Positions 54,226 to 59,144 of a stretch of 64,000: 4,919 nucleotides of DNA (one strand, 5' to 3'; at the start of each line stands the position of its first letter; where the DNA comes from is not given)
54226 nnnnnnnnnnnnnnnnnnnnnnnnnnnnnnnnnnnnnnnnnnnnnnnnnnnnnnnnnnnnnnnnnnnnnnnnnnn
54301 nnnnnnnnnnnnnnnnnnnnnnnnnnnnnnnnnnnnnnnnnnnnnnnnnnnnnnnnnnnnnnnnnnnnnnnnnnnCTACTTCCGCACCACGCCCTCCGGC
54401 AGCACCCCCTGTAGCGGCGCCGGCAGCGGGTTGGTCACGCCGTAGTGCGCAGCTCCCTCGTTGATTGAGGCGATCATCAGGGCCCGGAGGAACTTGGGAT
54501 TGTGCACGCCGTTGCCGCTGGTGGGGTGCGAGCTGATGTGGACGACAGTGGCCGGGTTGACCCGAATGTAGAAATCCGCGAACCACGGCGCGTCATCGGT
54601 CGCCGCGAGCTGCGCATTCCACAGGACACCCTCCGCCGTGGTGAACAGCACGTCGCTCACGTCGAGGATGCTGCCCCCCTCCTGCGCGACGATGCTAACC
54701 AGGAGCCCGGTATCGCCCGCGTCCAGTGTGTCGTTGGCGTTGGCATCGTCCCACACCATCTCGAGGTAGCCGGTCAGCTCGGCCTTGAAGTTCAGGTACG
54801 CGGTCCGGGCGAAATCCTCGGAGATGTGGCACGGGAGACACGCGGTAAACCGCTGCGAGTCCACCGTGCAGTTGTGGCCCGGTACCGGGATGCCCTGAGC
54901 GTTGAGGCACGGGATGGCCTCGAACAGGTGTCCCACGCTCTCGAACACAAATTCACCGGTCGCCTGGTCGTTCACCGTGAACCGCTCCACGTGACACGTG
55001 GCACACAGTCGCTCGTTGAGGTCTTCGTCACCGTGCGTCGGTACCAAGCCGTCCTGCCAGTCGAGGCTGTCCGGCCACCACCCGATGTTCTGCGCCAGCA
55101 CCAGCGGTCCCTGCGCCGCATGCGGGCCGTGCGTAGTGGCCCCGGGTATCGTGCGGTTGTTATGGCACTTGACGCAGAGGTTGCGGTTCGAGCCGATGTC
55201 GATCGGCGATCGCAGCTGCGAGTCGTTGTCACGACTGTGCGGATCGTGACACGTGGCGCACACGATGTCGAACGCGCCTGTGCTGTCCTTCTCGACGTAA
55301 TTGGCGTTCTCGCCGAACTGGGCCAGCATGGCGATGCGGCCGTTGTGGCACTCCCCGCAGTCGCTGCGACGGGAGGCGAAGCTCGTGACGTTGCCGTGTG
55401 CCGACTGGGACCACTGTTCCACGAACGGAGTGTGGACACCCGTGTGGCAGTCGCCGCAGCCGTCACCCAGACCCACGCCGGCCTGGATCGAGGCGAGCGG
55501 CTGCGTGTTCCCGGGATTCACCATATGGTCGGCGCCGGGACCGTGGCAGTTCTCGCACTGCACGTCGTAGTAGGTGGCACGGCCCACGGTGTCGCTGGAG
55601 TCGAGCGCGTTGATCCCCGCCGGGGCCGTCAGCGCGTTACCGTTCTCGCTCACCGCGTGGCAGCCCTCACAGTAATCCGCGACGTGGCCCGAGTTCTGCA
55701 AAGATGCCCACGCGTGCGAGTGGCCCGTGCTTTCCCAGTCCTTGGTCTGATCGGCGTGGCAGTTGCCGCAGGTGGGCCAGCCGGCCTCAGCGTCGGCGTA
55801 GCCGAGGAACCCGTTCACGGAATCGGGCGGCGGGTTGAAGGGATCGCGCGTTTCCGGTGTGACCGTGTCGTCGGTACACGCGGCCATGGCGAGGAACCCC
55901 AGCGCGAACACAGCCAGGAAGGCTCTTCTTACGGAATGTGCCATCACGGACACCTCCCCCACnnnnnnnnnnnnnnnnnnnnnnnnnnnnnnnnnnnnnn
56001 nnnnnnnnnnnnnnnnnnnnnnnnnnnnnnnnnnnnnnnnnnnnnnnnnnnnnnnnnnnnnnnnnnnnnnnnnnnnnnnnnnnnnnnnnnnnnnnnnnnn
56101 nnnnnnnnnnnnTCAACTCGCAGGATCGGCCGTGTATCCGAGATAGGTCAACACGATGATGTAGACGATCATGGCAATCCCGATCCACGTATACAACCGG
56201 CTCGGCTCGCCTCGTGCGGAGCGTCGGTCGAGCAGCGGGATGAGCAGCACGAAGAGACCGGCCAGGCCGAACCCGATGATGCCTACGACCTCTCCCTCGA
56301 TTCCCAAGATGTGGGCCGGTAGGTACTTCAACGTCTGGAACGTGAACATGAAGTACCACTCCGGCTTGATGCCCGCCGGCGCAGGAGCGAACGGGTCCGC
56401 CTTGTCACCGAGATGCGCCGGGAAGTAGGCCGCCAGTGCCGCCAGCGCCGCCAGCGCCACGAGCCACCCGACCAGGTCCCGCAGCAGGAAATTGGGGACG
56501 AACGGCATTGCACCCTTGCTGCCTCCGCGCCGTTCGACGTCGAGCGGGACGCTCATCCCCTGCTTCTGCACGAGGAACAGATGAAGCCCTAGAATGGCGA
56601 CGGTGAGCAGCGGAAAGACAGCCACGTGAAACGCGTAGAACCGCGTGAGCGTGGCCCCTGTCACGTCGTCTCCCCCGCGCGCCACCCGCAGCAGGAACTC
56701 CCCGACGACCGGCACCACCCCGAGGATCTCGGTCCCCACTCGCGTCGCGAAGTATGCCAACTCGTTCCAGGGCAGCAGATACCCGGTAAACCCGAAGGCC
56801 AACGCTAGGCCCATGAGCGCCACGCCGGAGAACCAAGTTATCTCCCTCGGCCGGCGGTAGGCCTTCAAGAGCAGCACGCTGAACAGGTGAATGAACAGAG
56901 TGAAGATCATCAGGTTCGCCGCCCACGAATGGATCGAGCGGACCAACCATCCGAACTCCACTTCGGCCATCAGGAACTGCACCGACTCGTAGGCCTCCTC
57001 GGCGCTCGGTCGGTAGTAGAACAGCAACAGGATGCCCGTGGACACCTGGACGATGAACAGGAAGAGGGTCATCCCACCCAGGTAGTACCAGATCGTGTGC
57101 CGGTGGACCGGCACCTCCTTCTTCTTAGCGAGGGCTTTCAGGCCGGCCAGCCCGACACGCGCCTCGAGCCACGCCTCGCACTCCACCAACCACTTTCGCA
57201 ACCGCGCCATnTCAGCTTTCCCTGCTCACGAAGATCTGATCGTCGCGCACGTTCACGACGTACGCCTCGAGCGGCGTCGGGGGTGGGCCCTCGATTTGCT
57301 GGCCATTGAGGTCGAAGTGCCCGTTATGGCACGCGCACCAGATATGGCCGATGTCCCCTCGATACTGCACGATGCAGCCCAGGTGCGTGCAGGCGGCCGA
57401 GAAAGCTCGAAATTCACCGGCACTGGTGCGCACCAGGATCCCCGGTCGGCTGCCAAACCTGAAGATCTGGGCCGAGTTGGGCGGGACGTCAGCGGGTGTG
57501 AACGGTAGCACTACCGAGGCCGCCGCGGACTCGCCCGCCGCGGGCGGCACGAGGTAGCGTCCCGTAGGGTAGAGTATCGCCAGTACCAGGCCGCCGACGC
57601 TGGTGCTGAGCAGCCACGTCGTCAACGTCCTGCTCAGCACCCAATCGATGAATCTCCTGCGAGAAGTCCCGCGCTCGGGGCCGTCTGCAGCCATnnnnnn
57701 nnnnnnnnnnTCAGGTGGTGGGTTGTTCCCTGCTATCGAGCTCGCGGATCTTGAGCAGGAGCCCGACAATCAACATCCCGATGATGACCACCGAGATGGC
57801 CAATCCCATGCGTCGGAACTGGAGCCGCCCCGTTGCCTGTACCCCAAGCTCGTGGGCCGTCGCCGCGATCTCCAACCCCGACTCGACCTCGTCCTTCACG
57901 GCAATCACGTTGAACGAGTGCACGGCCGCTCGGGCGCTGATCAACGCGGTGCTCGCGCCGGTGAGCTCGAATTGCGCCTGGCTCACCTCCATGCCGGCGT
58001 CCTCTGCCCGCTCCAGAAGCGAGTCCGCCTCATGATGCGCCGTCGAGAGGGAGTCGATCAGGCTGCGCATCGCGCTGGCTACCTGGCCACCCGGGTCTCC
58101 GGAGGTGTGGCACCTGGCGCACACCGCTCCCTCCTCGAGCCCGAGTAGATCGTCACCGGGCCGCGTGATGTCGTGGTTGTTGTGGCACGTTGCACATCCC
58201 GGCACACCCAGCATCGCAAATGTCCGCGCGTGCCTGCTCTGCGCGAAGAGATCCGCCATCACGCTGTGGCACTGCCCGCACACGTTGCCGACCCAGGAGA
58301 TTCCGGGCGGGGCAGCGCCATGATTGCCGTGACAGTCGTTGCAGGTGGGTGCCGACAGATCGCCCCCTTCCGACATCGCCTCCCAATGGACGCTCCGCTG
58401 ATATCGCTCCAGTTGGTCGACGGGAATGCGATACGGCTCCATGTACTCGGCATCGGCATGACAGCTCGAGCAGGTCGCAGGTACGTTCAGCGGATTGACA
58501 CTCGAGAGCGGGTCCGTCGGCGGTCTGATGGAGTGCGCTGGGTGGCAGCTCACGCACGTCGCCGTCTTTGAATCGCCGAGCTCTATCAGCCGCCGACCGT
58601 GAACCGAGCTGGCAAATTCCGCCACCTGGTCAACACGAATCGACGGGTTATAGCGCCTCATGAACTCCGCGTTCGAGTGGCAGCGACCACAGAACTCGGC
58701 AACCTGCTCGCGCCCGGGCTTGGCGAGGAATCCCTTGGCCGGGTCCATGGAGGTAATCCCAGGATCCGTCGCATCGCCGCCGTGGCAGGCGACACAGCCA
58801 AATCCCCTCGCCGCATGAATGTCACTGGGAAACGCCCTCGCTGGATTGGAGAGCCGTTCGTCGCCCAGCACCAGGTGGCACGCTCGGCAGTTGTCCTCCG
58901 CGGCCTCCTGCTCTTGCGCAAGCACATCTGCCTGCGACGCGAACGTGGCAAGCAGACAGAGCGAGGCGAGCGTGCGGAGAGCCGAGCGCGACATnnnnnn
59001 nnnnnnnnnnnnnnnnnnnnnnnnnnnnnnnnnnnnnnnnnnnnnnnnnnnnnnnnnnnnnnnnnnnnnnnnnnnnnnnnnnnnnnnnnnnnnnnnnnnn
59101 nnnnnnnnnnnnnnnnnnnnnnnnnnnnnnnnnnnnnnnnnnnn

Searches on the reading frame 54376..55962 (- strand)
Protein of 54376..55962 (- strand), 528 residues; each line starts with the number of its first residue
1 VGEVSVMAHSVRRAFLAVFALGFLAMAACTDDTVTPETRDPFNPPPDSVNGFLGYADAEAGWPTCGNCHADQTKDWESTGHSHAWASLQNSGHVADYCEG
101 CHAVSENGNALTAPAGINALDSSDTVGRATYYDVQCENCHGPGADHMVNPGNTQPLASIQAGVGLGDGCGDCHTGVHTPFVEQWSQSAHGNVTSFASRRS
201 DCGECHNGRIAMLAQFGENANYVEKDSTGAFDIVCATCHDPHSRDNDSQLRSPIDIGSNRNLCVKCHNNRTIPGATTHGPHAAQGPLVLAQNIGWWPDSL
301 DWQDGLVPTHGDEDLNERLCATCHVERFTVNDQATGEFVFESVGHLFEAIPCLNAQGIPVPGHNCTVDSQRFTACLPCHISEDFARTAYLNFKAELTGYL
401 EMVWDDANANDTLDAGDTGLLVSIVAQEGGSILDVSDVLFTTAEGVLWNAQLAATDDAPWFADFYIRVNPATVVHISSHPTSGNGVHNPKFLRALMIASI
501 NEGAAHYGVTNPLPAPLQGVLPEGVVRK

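Call 4: search_protein_families(library=pfam, proteins=[window:54376-55962:-], max_evalue=0.01)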
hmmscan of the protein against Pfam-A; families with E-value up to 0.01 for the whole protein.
window:54376-55962:- (528 aa): 5 families
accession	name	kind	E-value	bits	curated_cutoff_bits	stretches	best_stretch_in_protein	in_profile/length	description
PF14522.11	Cytochrome_C7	-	4.2e-09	36.5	24.8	2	196-268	10-67/67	Cytochrome c7 and related cytochrome c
PF09699.15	Paired_CXXCH_1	-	1.5e-06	28.2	20.6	1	235-269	9-38/41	Doubled CXXCH motif (Paired_CXXCH_1)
PF14537.11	Cytochrom_c3_2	-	1.6e-06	28.9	25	1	168-268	8-79/79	Cytochrome c3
PF13435.11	Cytochrome_C554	-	9.3e-05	23.7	20.8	1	64-141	1-84/84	Cytochrome c554 and c-prime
PF02085.21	Cytochrom_CIII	-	0.0042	17.8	22.9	0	234-271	48-86/101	Class III cytochrome C family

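Call 5: search_protein_families(library=ncbifam, proteins=[window:54376-55962:-], max_evalue=0.01)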
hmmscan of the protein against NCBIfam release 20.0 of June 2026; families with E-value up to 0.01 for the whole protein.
window:54376-55962:- (528 aa): 4 families
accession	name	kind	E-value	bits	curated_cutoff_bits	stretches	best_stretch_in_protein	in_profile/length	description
NF041198.1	UshA_like_PCGU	equivalog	1.3e-17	63.6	275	1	60-177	406-512/519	UshA-like (seleno)protein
TIGR03508.1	decahem_SO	subfamily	1.2e-07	31.5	192.2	1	129-275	30-182/258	DmsE family decaheme c-type cytochrome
NF041028.1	decahem_GSU2203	exception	1.7e-07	30.7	325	1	132-280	66-220/317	GSU2203 family decaheme c-type cytochrome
TIGR01905.1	paired_CXXCH_1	subfamily_domain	9.8e-06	25.4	25.2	1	235-269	9-38/41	doubled CXXCH domain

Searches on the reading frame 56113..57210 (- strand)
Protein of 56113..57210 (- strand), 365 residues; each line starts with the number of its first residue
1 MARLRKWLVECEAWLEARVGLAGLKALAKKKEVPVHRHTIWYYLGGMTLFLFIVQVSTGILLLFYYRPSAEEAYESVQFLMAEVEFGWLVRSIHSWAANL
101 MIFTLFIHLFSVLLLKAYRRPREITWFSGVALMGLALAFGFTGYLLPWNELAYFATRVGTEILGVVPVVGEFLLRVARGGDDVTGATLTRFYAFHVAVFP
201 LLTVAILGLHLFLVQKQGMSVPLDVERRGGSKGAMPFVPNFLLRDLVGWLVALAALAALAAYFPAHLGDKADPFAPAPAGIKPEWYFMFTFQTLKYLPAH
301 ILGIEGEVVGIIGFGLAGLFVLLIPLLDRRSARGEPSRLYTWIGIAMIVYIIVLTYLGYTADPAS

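Call 45: search_protein_families(library=pfam, proteins=[window:56113-57210:-], max_evalue=0.001)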
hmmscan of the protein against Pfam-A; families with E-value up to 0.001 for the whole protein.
window:56113-57210:- (365 aa): 5 families
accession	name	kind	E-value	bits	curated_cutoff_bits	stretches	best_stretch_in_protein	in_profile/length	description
PF00033.24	Cytochrome_B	-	5.5e-53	180.1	27.2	1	39-218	11-189/189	Cytochrome b/b6/petB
PF13631.11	Cytochrom_B_N_2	-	1e-41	143.2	27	1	100-268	2-167/169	Cytochrome b(N-terminal)/b6/petB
PF00032.22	Cytochrom_B_C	-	1.6e-11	44.8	20.7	1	271-360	2-84/102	Cytochrome b(C-terminal)/b6/petD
PF14358.11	DUF4405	-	2.3e-05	25.3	26.7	1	47-110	5-63/66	Domain of unknown function (DUF4405)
PF01292.26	Ni_hydr_CYTB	-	0.00022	21.5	30.1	1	27-119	85-169/179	Prokaryotic cytochrome b561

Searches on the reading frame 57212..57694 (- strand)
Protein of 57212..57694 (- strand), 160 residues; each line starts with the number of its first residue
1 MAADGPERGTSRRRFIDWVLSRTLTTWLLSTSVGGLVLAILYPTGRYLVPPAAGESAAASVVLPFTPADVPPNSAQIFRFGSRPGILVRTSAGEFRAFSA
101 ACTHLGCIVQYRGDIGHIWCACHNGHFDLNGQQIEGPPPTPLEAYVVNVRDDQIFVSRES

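Call 45: search_protein_families(library=pfam, proteins=[window:57212-57694:-], max_evalue=0.001)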
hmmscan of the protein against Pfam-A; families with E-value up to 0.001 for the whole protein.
window:57212-57694:- (160 aa): 2 families
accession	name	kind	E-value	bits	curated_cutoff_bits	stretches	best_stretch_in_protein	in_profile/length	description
PF00355.32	Rieske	-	5.5e-13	49.1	20.3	1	67-145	8-87/88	Rieske [2Fe-2S] domain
PF25471.1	TM_PetC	-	8e-06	26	37.1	1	22-57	10-45/48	Iron-sulfur subunit PetC transmembrane anchor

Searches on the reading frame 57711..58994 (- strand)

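Call 45: search_protein_families(library=pfam, proteins=[window:57711-58994:-], max_evalue=0.001)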
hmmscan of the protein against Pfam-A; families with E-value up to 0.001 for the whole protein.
window:57711-58994:- (427 aa): 9 families
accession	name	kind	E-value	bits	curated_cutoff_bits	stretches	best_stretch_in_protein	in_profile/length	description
PF14522.11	Cytochrome_C7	-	1.4e-15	57.3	24.8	1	236-297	13-67/67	Cytochrome c7 and related cytochrome c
PF14537.11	Cytochrom_c3_2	-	9.6e-14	52.1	25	2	217-297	8-79/79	Cytochrome c3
PF09699.15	Paired_CXXCH_1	-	3.4e-13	49.5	20.6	1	266-298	8-38/41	Doubled CXXCH motif (Paired_CXXCH_1)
PF22113.1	Mtrc-MtrF_II-IV_dom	-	1.5e-07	31.5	30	0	67-274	9-166/176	Outer membrane cytochrome MtrC/MtrF-like, domains II/IV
PF13435.11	Cytochrome_C554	-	2.6e-07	31.9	20.8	0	238-305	1-66/84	Cytochrome c554 and c-prime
PF02085.21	Cytochrom_CIII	-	6.4e-07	30.1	22.9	0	67-179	33-101/101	Class III cytochrome C family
PF03264.19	Cytochrom_NNT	-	6.4e-05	23.2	24.1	0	24-73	116-166/174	NapC/NirT cytochrome c family, N-terminal region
PF22678.1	Cytochrom_c_NrfB-like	-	0.00015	22.7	27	0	102-180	1-66/89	Cytochrome c-type protein NrfB-like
PF13442.11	Cytochrome_CBB3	-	0.00056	20.6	27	0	290-310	12-25/68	Cytochrome C oxidase, cbb3-type, subunit III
